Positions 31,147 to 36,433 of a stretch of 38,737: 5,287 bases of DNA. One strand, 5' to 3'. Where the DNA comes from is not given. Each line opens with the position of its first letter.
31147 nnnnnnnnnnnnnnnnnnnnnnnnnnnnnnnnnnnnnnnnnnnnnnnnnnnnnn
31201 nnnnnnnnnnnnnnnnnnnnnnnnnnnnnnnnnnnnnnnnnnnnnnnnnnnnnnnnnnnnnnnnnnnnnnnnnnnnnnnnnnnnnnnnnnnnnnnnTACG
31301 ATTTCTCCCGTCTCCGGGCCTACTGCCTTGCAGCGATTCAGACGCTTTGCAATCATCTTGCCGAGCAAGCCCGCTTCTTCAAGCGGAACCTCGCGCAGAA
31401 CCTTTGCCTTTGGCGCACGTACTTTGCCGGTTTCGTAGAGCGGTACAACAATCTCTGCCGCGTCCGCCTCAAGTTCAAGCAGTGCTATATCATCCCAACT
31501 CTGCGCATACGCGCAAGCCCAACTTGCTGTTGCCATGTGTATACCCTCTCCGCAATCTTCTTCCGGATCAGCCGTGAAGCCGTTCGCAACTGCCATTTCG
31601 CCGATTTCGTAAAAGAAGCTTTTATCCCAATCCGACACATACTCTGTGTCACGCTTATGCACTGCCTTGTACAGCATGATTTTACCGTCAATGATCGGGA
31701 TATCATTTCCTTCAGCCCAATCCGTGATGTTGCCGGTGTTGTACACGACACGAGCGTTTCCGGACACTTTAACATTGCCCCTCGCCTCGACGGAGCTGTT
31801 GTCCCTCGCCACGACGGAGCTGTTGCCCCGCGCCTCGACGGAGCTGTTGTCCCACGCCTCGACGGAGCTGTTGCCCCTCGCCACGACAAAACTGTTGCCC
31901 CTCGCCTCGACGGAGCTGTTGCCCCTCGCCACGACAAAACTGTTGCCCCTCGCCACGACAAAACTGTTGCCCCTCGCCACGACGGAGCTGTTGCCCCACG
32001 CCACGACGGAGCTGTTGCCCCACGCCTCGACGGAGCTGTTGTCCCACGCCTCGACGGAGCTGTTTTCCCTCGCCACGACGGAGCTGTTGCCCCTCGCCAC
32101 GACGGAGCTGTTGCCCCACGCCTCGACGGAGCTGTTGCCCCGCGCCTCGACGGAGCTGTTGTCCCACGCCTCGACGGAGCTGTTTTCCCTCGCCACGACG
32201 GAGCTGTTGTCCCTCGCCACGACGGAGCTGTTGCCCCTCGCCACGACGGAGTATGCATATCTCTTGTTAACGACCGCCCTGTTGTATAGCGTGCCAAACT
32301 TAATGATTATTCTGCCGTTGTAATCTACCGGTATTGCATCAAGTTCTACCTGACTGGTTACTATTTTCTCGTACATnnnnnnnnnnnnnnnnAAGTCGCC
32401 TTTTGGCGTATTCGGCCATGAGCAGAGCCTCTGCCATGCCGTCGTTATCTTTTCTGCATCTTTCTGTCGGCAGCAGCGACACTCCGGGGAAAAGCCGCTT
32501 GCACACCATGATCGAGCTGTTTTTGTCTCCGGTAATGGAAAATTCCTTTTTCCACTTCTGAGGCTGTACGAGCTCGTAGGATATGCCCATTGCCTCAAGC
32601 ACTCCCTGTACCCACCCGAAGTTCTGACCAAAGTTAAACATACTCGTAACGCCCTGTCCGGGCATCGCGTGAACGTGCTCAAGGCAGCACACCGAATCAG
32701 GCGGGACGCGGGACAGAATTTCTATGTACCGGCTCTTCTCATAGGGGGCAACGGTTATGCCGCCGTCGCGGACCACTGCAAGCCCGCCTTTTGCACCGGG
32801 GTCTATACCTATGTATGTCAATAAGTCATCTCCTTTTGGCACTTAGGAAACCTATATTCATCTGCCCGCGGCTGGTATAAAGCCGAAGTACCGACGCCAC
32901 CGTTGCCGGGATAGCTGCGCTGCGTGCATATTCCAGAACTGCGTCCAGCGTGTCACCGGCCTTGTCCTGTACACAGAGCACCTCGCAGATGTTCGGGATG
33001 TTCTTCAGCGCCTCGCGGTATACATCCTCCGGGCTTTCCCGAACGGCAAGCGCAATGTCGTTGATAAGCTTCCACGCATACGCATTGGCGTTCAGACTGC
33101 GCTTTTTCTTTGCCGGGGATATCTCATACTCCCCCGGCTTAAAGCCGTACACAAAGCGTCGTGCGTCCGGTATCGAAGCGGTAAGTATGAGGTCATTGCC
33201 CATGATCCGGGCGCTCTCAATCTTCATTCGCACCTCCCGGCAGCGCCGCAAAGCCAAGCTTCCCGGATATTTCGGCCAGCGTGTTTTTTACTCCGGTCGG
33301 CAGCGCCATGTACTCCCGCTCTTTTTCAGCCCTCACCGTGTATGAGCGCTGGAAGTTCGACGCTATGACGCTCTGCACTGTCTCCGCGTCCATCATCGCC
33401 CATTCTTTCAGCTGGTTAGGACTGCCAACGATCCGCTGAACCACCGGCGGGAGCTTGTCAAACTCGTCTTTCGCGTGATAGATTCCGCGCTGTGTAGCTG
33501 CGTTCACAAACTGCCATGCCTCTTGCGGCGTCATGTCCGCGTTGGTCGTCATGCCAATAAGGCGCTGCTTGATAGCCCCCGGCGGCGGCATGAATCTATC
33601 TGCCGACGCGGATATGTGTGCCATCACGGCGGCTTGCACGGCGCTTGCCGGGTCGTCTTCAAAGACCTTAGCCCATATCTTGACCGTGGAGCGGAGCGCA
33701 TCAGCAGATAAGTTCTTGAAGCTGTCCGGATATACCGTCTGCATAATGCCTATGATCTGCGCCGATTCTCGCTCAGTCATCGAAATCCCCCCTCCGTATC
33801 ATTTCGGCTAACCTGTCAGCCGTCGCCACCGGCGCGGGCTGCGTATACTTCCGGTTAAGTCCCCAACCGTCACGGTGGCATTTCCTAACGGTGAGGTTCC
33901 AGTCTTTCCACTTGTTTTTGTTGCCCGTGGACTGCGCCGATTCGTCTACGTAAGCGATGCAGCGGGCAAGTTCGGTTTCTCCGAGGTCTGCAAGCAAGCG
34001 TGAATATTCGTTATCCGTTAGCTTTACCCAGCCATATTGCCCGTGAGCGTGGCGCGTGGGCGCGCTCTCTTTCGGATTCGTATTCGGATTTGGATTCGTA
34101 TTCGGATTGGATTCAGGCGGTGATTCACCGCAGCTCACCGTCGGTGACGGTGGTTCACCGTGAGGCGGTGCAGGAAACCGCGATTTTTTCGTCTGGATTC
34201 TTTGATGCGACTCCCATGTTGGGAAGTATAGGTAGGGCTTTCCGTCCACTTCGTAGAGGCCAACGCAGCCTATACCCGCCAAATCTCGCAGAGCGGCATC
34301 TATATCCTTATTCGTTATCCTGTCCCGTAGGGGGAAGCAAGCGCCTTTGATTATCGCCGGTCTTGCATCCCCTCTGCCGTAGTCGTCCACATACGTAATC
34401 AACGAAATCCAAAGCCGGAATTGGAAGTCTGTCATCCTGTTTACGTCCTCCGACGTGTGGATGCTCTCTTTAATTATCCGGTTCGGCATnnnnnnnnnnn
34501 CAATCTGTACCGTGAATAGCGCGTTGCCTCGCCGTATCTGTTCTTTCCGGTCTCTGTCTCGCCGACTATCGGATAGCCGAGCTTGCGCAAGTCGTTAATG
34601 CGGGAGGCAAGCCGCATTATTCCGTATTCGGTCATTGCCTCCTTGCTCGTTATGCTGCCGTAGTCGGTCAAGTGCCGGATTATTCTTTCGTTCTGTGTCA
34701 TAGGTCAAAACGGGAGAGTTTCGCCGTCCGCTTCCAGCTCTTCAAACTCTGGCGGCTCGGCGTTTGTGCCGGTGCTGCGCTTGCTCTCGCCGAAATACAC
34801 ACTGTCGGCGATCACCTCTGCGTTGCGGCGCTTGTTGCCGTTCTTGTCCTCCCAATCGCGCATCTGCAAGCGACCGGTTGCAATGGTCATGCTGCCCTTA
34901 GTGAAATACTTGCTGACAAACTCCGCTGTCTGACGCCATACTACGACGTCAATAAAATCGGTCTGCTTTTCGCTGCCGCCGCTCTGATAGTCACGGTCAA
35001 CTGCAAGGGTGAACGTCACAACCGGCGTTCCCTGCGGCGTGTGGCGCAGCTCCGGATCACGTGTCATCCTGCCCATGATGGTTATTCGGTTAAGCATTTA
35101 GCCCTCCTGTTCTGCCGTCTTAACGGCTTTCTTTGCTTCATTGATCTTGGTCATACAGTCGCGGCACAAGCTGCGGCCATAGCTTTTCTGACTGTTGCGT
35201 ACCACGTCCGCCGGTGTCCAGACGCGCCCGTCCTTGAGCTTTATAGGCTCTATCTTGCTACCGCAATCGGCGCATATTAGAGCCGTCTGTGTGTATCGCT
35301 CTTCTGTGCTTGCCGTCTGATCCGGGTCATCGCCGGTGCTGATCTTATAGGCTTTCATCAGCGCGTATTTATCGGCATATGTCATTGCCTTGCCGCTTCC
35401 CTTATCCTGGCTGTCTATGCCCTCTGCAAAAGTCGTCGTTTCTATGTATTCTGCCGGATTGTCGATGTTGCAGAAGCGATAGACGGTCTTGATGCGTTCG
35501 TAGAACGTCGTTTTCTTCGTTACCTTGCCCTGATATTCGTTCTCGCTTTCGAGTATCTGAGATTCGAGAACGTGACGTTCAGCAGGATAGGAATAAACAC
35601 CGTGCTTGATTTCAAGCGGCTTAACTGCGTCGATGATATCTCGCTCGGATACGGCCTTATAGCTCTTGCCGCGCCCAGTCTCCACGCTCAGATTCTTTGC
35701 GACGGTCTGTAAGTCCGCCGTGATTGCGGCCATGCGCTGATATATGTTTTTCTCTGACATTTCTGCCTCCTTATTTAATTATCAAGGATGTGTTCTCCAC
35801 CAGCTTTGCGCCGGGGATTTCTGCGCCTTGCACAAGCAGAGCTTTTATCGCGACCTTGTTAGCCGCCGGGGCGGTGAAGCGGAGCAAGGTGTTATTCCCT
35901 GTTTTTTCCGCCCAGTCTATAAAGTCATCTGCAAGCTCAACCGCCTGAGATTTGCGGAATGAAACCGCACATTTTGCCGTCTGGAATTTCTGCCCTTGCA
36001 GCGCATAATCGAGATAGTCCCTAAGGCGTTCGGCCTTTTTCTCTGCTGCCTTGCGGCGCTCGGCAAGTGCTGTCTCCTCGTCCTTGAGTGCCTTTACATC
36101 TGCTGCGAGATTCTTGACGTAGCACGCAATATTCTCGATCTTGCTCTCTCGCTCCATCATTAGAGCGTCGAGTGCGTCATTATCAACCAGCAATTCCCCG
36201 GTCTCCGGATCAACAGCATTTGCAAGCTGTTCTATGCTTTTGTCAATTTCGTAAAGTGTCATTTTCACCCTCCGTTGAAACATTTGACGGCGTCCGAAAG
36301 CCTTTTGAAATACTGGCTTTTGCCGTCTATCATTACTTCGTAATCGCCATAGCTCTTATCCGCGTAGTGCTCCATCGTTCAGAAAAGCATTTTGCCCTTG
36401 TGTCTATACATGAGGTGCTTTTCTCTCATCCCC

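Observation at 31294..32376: Early protein made of ~20 near-identical 8-residue repeats encoded by a 24-nt tandem DNA array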

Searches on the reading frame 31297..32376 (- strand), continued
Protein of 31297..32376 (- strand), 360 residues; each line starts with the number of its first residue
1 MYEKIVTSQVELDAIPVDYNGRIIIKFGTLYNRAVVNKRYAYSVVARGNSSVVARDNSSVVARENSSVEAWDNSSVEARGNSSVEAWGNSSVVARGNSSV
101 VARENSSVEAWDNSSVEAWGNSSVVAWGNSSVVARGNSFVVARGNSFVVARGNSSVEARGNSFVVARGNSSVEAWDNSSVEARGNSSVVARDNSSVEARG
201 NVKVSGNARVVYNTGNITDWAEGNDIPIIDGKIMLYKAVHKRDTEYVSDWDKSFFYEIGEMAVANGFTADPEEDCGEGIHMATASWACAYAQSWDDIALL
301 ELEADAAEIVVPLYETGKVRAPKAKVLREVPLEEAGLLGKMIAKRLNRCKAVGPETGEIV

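Call 66: get_annotated_region(hit=H10, flank=3000)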
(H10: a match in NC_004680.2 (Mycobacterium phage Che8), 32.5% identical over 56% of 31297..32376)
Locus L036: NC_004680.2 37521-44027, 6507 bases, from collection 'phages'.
description: Mycobacterium phage Che8, complete genome.
organism: Mycobacterium phage Che8 (NCBI taxid 2907829)
taxonomy: Viruses; Duplodnaviria; Heunggongvirae; Uroviricota; Caudoviricetes; Gracegardnervirinae; Cheoctovirus; Mycobacterium virus Che8
host: Mycolicobacterium smegmatis mc#155; source: -; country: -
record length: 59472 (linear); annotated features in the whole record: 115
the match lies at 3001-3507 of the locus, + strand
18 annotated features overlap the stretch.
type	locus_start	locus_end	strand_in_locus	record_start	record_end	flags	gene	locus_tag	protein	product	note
CDS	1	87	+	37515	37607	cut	114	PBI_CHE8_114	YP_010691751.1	hypothetical protein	-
CDS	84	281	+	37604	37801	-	52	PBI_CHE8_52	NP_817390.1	excise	-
CDS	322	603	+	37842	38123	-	53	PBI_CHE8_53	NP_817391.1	hypothetical protein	-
CDS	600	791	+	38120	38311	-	54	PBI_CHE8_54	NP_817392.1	hypothetical protein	-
CDS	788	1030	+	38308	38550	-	55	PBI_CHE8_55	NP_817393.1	hypothetical protein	-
CDS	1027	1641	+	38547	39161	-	56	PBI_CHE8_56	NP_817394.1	hypothetical protein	-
CDS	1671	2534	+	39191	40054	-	57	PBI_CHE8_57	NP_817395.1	hypothetical protein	-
CDS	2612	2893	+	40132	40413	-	58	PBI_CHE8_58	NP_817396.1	hypothetical protein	-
CDS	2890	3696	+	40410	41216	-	59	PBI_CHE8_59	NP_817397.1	hypothetical protein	-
CDS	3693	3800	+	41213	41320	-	60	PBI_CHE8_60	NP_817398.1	hypothetical protein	-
CDS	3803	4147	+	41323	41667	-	61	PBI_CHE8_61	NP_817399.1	hypothetical protein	-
CDS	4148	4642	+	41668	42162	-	62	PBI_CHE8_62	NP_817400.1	WhiB family transcription factor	-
CDS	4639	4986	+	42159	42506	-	63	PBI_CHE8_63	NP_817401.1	helix-turn-helix DNA binding domain protein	-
CDS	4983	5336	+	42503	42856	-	64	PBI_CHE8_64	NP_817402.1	helix-turn-helix DNA binding domain protein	-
CDS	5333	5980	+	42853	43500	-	65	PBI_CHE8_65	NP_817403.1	WhiB family transcription factor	-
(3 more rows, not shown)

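Call 77: search_protein_families(library=pfam, proteins=[L036:2890-3693:+, L036:1671-2531:+], max_evalue=0.01)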
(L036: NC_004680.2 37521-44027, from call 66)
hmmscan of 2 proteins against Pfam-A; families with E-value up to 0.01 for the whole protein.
L036:2890-3693:+ (268 aa): 2 families
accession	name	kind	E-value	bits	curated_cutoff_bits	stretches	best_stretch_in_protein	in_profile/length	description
PF24703.2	DUF7666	-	4.2e-12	46.8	27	1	166-256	3-88/95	Domain of unknown function (DUF7666)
PF03991.18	Prion_octapep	-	0.001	19.5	32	0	62-93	9-40/46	Copper binding octapeptide repeat region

L036:1671-2531:+ (287 aa): 0 families

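Call 96: list_cluster_members(proteins=[window:31297-32376:-, P0001])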
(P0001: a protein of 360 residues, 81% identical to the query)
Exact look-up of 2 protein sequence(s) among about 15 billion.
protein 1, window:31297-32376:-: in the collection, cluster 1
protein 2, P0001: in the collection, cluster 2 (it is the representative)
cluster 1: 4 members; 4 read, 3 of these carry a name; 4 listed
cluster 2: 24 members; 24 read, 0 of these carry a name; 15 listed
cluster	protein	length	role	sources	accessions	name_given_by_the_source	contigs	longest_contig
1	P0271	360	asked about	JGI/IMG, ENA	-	hypothetical protein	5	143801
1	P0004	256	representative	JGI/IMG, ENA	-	hypothetical protein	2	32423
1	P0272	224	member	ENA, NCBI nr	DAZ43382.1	MAG TPA: hypothetical protein [Caudoviricetes sp.]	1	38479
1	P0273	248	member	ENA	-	-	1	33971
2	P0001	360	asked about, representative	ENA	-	-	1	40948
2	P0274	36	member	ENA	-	-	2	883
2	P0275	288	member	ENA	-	-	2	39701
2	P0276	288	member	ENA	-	-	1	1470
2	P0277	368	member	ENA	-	-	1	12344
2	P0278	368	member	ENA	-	-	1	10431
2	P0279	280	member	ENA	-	-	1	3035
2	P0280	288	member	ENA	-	-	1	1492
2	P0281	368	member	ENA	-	-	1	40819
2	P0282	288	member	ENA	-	-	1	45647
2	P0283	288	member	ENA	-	-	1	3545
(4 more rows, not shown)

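Call 97: find_encoding_contigs(protein=window:31297-32376:-, flank=2500, max_places=6)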
Protein window:31297-32376:- (360 aa): 7 contigs read that carry it; 1 place shown.
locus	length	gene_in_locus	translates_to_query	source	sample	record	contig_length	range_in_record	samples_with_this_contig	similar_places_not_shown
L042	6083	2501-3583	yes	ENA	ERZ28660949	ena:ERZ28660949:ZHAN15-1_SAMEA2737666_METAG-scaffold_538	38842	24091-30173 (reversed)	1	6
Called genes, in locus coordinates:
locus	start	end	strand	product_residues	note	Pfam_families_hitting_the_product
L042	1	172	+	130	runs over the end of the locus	PF00436:SSB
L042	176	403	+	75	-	PF14090:HTH_39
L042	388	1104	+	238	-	-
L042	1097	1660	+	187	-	-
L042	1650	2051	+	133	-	-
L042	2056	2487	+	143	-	-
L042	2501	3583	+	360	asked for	-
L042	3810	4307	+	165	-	-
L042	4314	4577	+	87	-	-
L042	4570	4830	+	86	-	-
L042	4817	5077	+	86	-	-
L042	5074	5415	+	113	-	-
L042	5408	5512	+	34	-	-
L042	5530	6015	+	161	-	PF00692:dUTPase, PF22769:DCD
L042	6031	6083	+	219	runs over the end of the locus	-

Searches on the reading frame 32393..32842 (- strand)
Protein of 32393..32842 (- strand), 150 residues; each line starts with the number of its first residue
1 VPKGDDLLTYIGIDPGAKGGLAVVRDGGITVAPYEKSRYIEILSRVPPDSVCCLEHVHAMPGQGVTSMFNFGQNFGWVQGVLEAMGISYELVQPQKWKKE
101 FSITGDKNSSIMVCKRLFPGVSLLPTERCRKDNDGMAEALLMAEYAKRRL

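Call 10: search_protein_families(library=pfam, proteins=[window:32393-32842:-], max_evalue=0.01)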
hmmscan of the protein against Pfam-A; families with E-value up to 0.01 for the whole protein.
window:32393-32842:- (150 aa): 0 families

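Call 36: search_protein_families(library=phrogs, proteins=[window:32393-32842:-], max_evalue=0.001)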
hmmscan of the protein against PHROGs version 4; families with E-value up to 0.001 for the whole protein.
window:32393-32842:- (150 aa): 2 families
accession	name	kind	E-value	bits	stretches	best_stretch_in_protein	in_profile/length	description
phrog_1770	-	DNA, RNA and nucleotide metabolism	1.3e-32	114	1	10-149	6-150/158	Holliday junction resolvase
phrog_159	-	DNA, RNA and nucleotide metabolism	1.2e-05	25.4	1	8-146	88-246/330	RuvC-like Holliday junction resolvase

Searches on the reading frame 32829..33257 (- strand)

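Call 10: search_protein_families(library=pfam, proteins=[window:32829-33257:-], max_evalue=0.01)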
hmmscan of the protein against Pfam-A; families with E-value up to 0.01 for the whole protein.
window:32829-33257:- (143 aa): 0 families

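Call 36: search_protein_families(library=phrogs, proteins=[window:32829-33257:-], max_evalue=0.001)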
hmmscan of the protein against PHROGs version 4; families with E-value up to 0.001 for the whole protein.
window:32829-33257:- (143 aa): 1 family
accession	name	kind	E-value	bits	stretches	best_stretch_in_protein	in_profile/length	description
phrog_72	-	DNA, RNA and nucleotide metabolism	2.5e-07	32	1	41-86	40-89/161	NinB/ Orf homologous recombination mediator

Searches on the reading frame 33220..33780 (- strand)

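Call 10: search_protein_families(library=pfam, proteins=[window:33220-33780:-], max_evalue=0.01)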
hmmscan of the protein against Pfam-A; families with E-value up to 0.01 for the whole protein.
window:33220-33780:- (187 aa): 1 family
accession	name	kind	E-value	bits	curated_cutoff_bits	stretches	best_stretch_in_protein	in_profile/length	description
PF11417.13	Inhibitor_G39P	-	4.3e-07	30.8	22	1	2-65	1-63/69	Loader and inhibitor of phage G40P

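Call 36: search_protein_families(library=phrogs, proteins=[window:33220-33780:-], max_evalue=0.001)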
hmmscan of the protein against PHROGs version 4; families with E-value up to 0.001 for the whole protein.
window:33220-33780:- (187 aa): 3 families
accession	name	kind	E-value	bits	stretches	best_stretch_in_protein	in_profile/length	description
phrog_9804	-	unknown function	8.7e-44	150.7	1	1-175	1-175/214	-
phrog_2289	-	DNA, RNA and nucleotide metabolism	3e-05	25.4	1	1-76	1-69/116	helicase loader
phrog_10105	-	unknown function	0.00087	19.8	1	26-99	22-94/210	-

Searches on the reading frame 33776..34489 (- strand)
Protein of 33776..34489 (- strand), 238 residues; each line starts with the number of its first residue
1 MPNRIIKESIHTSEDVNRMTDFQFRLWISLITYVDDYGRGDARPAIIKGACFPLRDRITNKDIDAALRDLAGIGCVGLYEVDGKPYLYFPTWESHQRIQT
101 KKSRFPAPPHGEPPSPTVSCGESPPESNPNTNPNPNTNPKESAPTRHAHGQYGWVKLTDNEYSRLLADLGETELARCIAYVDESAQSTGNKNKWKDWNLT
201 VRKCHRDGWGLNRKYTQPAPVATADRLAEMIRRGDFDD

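Call 10: search_protein_families(library=pfam, proteins=[window:33776-34489:-], max_evalue=0.01)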
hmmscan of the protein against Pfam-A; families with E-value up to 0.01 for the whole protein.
window:33776-34489:- (238 aa): 1 family
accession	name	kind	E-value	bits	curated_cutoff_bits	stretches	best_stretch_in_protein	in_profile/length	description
PF08588.16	Duc1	-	0.0019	18.5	25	1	53-149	88-174/246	Domain of unknown function at the cortex 1 (Duc1)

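Call 36: search_protein_families(library=phrogs, proteins=[window:33776-34489:-], max_evalue=0.001)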
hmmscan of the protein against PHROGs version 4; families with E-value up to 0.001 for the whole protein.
window:33776-34489:- (238 aa): 7 families
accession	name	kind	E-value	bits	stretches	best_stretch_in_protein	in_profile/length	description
phrog_2149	-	DNA, RNA and nucleotide metabolism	2.3e-21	77.9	1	4-153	4-166/289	replication initiation protein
phrog_1408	-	DNA, RNA and nucleotide metabolism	1.8e-20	74.6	1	4-151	5-160/302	replication initiation protein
phrog_5810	-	DNA, RNA and nucleotide metabolism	4.5e-15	57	1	1-141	2-140/268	replication initiation protein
phrog_16167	-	DNA, RNA and nucleotide metabolism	2.7e-10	41.5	1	4-110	5-107/315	replication initiation protein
phrog_17247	-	unknown function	4e-06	27.4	1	4-131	5-130/295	-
phrog_13246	-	DNA, RNA and nucleotide metabolism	1.3e-05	25.9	1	96-193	109-204/250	replisome organizer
phrog_12556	-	DNA, RNA and nucleotide metabolism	0.00021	21.9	1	4-97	5-94/347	replication initiation protein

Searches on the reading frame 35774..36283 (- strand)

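Call 36: search_protein_families(library=phrogs, proteins=[window:35774-36283:-], max_evalue=0.001)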
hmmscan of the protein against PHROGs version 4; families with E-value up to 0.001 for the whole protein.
window:35774-36283:- (170 aa): 2 families
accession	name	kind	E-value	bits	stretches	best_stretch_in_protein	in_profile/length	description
phrog_253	-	DNA, RNA and nucleotide metabolism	6.2e-33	115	1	6-170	5-167/169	Mu Gam-like end protection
phrog_13900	-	head and packaging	0.00026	22.4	1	52-167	8-127/132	minor head protein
